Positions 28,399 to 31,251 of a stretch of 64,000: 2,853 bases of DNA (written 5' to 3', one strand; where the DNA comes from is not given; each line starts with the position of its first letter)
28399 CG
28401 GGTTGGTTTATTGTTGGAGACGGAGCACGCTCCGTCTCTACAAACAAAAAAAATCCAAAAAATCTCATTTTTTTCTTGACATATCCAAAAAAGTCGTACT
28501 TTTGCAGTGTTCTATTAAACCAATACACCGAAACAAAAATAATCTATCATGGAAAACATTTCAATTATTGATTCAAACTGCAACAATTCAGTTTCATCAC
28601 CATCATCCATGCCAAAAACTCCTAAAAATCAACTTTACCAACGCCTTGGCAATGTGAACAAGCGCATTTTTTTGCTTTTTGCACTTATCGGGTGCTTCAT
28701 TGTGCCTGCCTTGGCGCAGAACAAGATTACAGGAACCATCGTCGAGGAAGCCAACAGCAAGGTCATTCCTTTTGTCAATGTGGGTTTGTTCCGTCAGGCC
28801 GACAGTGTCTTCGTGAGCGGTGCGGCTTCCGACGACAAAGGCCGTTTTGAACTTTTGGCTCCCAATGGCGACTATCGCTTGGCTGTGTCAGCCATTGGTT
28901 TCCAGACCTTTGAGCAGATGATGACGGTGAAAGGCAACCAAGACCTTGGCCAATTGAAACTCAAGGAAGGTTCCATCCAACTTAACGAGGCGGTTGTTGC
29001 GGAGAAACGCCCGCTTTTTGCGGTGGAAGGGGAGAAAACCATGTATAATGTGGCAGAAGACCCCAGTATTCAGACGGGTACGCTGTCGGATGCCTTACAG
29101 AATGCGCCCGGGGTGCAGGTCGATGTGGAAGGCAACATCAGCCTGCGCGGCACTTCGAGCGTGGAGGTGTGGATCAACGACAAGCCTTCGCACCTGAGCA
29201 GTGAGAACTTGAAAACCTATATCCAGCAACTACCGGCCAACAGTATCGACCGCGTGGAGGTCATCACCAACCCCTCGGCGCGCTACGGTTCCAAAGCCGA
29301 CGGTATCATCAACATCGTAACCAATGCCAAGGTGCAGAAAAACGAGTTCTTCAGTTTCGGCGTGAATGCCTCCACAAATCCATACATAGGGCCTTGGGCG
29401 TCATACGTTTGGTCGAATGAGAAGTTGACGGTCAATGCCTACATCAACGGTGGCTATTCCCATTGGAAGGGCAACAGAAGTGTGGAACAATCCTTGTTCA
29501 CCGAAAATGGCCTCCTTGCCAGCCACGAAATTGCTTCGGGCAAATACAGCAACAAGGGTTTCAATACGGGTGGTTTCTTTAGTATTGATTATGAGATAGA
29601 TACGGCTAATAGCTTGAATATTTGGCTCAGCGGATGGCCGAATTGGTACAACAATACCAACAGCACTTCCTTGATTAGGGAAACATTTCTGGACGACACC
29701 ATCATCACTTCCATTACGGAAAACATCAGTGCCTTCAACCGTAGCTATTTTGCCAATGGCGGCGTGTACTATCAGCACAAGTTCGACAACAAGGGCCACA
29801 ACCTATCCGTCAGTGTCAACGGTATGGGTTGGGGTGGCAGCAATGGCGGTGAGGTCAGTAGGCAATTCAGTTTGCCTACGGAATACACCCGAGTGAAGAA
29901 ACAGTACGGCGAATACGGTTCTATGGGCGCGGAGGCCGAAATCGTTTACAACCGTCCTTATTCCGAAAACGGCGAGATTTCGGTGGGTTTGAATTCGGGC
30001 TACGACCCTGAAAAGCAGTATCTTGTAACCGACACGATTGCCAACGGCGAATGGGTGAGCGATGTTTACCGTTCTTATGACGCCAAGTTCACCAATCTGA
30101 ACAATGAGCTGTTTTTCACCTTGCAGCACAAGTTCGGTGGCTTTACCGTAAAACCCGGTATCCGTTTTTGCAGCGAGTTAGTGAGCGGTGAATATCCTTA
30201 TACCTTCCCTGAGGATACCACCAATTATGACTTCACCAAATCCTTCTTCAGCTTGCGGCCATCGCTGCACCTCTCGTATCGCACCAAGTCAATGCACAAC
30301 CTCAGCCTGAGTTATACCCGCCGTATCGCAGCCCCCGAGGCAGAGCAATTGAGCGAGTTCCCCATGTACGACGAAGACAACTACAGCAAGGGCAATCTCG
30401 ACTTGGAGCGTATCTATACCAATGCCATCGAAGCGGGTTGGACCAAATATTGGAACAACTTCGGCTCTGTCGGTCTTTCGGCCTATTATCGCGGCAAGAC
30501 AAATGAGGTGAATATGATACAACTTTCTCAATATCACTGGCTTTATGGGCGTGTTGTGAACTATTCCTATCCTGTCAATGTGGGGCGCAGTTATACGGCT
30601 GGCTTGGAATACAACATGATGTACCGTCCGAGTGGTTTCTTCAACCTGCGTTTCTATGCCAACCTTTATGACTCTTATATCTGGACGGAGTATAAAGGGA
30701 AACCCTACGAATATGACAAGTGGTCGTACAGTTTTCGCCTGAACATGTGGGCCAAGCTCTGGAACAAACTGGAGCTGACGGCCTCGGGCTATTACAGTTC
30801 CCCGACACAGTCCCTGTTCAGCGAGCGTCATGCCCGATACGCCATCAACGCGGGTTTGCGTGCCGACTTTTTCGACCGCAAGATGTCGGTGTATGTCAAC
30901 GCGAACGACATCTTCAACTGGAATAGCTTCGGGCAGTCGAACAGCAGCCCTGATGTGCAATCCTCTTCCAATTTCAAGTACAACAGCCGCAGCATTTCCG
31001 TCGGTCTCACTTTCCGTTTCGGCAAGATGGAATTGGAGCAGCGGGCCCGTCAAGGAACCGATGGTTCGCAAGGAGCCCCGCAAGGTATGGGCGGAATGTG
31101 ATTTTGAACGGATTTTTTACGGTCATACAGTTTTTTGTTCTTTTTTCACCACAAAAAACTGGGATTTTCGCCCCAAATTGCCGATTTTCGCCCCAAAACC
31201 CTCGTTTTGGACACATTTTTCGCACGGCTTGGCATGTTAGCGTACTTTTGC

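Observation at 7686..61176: Pervasive REP-like hairpin family with a conserved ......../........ clamp and compensatory inner-stem variation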

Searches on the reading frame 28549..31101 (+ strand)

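Call 44: search_protein_families(library=pfam, proteins=[window:28549-31101:+], max_evalue=0.00001)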
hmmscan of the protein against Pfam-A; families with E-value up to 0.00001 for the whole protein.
window:28549-31101:+ (850 aa): 5 families
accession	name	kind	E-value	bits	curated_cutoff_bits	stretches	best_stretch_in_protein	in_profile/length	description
PF14905.12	OMP_b-brl_3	-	1.8e-58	199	27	1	410-822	1-408/408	Outer membrane protein beta-barrel family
PF13715.12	CarbopepD_reg_2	-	2.6e-13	50.2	32.2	1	60-150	1-88/88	CarboxypepD_reg-like domain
PF00593.30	TonB_dep_Rec_b-barrel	-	2.3e-11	44.7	27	1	351-786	9-434/436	TonB dependent receptor-like, beta-barrel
PF13620.12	CarboxypepD_reg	-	2.8e-11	44.1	32.3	1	60-132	2-74/82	Carboxypeptidase regulatory-like domain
PF07715.20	Plug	-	4.3e-11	43.7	23.9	1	174-250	20-103/107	TonB-dependent Receptor Plug Domain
